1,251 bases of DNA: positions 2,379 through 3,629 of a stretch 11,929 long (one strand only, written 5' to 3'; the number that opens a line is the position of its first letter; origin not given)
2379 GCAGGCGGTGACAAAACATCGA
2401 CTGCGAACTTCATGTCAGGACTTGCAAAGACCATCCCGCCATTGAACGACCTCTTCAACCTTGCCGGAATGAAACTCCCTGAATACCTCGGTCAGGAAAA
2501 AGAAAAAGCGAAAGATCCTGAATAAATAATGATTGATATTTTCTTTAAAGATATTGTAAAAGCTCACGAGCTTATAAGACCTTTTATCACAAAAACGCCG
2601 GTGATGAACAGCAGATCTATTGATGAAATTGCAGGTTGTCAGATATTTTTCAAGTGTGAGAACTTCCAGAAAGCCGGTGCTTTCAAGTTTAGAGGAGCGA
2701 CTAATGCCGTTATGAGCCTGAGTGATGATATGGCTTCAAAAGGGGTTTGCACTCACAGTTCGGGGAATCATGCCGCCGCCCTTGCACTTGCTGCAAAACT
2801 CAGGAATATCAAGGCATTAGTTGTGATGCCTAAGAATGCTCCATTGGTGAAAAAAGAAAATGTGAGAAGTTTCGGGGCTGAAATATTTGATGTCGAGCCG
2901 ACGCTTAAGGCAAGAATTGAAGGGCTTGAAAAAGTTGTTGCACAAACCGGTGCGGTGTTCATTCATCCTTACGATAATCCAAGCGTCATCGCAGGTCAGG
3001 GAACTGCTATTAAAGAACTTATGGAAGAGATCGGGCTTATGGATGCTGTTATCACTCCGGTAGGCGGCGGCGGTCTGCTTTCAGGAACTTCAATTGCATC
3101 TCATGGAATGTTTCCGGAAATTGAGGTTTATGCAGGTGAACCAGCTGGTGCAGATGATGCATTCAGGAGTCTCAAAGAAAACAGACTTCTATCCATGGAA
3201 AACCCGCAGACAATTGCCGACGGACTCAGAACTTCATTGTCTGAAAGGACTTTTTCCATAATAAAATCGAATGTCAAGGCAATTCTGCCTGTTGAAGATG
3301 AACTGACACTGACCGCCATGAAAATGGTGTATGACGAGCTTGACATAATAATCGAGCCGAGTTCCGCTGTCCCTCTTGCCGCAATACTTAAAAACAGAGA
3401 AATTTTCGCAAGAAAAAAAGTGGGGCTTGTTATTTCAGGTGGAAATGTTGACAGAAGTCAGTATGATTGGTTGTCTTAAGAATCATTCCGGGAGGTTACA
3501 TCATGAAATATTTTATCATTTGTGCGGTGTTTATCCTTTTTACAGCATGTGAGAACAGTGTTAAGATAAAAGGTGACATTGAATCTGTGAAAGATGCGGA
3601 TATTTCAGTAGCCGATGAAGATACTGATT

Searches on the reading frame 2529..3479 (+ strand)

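Call 7: search_protein_families(library=pfam, proteins=[window:2529-3479:+], max_evalue=1)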
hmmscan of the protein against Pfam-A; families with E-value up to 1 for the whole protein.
window:2529-3479:+ (316 aa): 2 families
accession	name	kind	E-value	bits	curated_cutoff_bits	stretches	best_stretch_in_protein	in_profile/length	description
PF00291.31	PALP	-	3.7e-73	246.9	35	1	16-304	1-295/295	Pyridoxal-phosphate dependent enzyme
PF24306.1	THSD1_N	-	0.12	12.5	27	1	39-60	61-82/100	THSD1 N-terminal domain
